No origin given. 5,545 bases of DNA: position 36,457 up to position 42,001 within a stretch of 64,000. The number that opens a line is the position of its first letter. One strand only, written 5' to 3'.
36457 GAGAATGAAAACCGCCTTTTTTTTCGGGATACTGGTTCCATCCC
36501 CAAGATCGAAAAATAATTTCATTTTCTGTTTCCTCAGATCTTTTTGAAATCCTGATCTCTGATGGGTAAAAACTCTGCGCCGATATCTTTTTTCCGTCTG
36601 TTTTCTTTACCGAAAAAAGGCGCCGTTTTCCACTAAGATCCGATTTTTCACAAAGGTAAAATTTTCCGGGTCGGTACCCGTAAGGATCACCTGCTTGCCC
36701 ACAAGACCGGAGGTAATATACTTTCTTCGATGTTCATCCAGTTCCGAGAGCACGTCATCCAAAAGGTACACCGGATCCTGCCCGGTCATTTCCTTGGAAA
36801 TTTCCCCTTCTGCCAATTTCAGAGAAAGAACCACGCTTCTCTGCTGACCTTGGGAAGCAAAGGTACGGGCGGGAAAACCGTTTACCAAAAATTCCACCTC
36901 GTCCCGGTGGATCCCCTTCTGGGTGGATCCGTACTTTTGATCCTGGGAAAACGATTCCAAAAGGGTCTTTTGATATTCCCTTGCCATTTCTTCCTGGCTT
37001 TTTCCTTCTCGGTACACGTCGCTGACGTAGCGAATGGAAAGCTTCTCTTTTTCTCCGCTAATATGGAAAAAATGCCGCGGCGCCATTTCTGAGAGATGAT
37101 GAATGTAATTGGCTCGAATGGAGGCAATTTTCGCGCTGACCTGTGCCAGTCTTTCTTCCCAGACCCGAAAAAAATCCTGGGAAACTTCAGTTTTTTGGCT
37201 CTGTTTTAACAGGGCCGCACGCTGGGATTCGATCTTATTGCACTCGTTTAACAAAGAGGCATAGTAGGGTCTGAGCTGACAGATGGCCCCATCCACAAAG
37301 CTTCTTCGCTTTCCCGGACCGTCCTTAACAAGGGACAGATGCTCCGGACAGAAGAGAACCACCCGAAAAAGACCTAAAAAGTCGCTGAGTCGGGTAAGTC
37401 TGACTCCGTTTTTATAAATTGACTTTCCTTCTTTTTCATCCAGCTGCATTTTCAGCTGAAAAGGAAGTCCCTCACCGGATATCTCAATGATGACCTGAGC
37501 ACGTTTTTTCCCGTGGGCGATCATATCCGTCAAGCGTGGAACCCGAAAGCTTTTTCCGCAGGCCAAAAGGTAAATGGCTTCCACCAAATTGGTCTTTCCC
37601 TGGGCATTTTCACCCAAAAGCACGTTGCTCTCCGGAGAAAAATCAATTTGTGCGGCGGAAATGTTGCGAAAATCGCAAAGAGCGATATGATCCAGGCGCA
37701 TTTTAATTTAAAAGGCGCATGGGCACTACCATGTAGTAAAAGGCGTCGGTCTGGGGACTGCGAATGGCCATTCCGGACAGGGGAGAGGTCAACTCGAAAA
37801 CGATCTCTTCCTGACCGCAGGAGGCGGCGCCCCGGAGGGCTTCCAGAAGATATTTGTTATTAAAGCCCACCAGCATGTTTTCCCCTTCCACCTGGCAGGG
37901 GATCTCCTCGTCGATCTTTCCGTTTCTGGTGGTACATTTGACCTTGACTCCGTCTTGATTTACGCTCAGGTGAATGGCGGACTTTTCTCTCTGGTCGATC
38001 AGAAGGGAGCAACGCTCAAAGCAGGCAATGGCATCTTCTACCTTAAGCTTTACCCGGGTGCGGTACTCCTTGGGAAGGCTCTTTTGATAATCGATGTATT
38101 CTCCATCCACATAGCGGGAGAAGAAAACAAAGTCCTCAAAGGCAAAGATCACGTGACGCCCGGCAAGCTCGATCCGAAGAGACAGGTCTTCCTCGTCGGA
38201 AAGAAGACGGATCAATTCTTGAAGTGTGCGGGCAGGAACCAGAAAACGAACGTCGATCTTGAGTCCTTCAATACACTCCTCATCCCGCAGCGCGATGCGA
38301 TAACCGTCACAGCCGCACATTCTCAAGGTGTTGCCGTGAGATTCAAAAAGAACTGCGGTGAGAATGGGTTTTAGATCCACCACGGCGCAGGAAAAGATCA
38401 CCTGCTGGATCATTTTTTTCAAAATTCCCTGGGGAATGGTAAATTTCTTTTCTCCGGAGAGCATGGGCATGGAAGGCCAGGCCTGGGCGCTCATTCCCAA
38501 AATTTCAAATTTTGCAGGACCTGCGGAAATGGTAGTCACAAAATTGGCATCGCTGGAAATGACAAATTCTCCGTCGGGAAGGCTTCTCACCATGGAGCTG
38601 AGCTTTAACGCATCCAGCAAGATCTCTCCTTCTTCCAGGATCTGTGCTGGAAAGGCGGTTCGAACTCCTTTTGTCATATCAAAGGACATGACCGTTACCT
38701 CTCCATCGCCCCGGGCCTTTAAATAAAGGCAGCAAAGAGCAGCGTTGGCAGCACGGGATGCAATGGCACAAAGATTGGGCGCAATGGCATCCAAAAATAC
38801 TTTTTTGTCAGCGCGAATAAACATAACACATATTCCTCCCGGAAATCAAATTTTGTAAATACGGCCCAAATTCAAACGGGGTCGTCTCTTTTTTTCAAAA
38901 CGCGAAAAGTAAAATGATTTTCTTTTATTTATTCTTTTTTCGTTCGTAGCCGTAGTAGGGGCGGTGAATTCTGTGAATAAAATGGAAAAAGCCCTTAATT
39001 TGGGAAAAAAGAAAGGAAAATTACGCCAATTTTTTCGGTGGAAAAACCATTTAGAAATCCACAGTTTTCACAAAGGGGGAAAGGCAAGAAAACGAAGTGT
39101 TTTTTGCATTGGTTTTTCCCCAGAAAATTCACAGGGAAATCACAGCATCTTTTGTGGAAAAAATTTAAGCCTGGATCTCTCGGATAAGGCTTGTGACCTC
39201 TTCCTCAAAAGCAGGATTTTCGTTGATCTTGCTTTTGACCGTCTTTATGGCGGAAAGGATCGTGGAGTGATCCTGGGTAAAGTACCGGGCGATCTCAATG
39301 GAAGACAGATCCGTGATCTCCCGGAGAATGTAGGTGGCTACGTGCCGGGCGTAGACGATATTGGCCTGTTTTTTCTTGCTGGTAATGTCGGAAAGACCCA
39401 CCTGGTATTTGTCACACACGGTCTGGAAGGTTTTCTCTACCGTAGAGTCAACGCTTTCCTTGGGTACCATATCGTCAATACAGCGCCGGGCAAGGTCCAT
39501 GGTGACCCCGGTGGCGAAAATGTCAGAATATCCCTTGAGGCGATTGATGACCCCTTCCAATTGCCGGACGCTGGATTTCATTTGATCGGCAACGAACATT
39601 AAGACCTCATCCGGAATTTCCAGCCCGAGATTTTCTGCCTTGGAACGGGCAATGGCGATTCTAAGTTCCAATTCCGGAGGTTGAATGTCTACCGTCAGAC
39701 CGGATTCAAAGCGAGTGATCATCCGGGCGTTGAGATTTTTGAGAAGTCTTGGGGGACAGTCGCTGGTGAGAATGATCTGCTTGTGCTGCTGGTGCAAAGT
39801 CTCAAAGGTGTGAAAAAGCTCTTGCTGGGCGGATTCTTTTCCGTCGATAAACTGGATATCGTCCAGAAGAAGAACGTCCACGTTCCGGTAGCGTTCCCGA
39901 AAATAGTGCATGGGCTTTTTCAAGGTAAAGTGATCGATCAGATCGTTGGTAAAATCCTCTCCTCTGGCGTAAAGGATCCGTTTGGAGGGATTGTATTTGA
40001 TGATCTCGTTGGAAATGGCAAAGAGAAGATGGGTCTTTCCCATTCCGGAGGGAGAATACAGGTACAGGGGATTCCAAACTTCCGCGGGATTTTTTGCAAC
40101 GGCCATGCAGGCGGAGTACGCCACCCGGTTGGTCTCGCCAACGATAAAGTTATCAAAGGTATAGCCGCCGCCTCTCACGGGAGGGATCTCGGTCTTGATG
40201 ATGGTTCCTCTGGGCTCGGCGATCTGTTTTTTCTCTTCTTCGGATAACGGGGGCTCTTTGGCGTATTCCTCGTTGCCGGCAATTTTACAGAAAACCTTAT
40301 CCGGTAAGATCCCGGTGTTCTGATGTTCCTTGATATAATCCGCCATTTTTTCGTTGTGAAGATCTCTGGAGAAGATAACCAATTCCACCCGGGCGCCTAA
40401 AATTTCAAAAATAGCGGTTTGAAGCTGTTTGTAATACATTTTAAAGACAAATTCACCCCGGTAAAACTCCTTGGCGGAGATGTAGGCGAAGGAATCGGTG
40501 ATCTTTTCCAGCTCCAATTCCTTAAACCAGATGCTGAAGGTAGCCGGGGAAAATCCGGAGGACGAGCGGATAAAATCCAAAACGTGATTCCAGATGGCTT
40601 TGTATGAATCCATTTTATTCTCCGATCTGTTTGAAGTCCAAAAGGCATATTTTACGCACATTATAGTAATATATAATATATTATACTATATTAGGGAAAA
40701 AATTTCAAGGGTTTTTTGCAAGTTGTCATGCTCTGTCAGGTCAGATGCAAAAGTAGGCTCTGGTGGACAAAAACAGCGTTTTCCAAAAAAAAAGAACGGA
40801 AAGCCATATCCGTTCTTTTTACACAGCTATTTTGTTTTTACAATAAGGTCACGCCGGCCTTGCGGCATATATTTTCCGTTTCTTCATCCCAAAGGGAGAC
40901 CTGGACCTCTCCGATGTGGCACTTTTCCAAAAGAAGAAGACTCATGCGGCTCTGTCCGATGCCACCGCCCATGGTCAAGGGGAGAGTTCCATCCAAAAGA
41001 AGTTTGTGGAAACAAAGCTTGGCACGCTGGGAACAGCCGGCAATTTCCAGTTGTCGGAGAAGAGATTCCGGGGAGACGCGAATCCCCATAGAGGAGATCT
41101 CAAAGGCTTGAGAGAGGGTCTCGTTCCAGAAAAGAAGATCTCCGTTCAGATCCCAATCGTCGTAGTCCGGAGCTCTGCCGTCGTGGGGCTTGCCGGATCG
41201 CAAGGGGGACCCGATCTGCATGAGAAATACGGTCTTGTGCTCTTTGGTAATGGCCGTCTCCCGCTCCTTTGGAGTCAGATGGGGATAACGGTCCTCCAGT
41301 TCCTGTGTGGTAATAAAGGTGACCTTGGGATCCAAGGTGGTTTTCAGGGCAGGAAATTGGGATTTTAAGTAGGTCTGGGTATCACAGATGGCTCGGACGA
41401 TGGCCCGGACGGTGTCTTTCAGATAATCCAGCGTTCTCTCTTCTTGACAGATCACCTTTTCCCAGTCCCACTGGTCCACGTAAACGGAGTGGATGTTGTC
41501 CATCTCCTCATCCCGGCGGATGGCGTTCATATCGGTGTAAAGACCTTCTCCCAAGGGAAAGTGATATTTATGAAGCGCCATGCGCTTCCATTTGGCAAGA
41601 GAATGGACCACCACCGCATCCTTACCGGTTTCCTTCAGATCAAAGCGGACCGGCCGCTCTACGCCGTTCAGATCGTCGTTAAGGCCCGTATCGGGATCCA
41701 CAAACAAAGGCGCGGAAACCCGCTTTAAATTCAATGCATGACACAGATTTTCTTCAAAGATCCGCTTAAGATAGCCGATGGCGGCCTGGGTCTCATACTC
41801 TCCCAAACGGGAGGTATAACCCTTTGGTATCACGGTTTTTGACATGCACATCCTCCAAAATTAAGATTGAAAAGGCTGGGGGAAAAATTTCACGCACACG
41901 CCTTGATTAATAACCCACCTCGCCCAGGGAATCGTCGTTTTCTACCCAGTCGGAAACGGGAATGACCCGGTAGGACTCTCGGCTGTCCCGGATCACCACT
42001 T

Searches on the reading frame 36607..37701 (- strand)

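Call 10: search_protein_families(library=ncbifam, proteins=[window:36607-37701:-])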
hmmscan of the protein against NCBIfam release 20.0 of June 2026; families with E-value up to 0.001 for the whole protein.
window:36607-37701:- (364 aa): 11 families
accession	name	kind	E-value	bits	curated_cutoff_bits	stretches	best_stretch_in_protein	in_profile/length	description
TIGR00611.2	recf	equivalog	2.9e-98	329.2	172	1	4-342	2-338/339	DNA replication/repair protein RecF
NF010680.0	PRK14079.1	equivalog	8.9e-58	195.9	386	1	1-344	1-327/349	recombination protein F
NF045487.1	ASRP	equivalog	2.8e-09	36.1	300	1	14-208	5-188/593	archaea-specific SMC-related protein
NF041034.1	Rad50_Sulf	equivalog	3.9e-09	35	1000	1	1-98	1-98/872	DNA double-strand break repair ATPase Rad50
NF041760.1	PtuA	equivalog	1.8e-08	33.8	500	1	2-44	51-93/524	retron Ec78 anti-phage system effector ATPase PtuA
NF002244.0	PRK01156.1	equivalog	1.2e-07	30.3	847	1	1-98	1-96/895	DNA double-strand break repair ATPase Rad50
NF002572.0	PRK02224.1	equivalog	1.3e-05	23.7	1087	1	1-92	1-92/888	DNA double-strand break repair ATPase Rad50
NF053563.1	Rkd4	equivalog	4.3e-05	21.9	860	1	1-102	1-108/747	arcadin-4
NF041035.1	Rad50_Halo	equivalog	4.8e-05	21.9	1000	1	1-91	1-91/883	DNA double-strand break repair ATPase Rad50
NF003034.1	PRK03918.1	equivalog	5.6e-05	21.3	700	1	1-87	1-90/878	DNA double-strand break repair ATPase Rad50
TIGR02169.1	SMC_prok_A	equivalog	0.00017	19.4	729.4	0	16-99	16-115/1165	chromosome segregation protein SMC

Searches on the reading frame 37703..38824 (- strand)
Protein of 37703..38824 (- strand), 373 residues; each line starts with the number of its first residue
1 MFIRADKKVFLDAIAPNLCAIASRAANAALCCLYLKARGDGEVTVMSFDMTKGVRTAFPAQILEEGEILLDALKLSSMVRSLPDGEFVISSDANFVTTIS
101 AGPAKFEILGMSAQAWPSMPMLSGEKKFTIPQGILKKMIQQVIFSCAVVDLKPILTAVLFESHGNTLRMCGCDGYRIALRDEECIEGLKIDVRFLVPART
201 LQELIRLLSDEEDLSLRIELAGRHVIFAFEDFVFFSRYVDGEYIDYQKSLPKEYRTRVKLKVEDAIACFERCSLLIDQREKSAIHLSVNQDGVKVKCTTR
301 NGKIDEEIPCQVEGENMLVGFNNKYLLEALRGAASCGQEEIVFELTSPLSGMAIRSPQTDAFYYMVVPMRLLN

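Call 10: search_protein_families(library=ncbifam, proteins=[window:37703-38824:-])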
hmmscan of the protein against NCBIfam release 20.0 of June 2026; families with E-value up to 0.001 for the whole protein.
window:37703-38824:- (373 aa): 3 families
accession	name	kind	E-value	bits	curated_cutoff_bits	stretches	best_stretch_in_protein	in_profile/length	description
TIGR00663.1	dnan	equivalog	1.5e-61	208.4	137.65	1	1-371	1-367/367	DNA polymerase III subunit beta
NF004184.0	PRK05643.3-2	equivalog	1.1e-32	113.4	443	1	3-369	3-373/375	DNA polymerase III subunit beta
NF011508.0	PRK14946.1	equivalog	4.9e-18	65.4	513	1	5-358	5-353/366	DNA polymerase III subunit beta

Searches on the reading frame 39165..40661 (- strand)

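Call 10: search_protein_families(library=ncbifam, proteins=[window:39165-40661:-])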
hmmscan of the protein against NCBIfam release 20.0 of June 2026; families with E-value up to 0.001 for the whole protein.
window:39165-40661:- (498 aa): 16 families
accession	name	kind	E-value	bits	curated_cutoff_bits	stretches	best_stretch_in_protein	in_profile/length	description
TIGR00362.1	DnaA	equivalog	3.7e-128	428.3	343.9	1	24-496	1-437/437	chromosomal replication initiator protein DnaA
NF001154.0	PRK00149.3-3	equivalog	2.2e-95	320.3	410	1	42-496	29-458/462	chromosomal replication initiator protein DnaA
NF009087.0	PRK12422.1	equivalog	2.2e-62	211.7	657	1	167-496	108-439/455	chromosomal replication initiator protein DnaA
TIGR03420.1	DnaA_homol_Hda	equivalog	2.9e-28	99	194.8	1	168-394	13-224/226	DnaA regulatory inactivator Hda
NF005982.0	PRK08084.1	equivalog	9.7e-14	51.5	268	1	168-377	20-215/235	DnaA inactivator Hda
NF038214.1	IS21_help_AAA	equivalog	6.9e-12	45.5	200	1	199-303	93-193/232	IS21-like element helper ATPase IstB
NF005992.0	PRK08116.1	subfamily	7.1e-12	45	189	1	123-343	41-261/269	hypothetical protein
NF005304.0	PRK06835.1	equivalog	3.7e-10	39.4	215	1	184-318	171-305/330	ATP-binding protein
NF005378.0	PRK06921.1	subfamily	4.7e-08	32.4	207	1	197-301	118-223/266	hypothetical protein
NF006571.0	PRK09087.1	equivalog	8.1e-08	32.3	297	1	265-396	93-221/228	DnaA regulatory inactivator HdaA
NF006505.0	PRK08939.1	equivalog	1.7e-07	30.8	228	1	192-269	152-226/306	primosomal protein DnaI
NF040713.1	ZapE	equivalog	5.8e-05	22.5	140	1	190-308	47-163/344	cell division protein ZapE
NF006038.0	PRK08181.1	subfamily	7.6e-05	22.1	317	1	165-303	74-210/271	transposase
TIGR00635.1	ruvB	equivalog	0.00015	21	299.05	0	332-429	163-264/305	Holliday junction branch migration DNA helicase RuvB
NF006485.0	PRK08903.1-5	equivalog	0.00021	21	289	0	168-217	16-59/233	DnaA regulatory inactivator Hda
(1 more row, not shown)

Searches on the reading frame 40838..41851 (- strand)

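Call 10: search_protein_families(library=ncbifam, proteins=[window:40838-41851:-])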
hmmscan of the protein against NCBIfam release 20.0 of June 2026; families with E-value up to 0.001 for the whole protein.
window:40838-41851:- (337 aa): 1 family
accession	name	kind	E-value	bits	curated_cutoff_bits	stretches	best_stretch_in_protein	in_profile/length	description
TIGR00669.1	asnA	equivalog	1.5e-98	330.1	292.8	1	22-325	9-322/330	aspartate--ammonia ligase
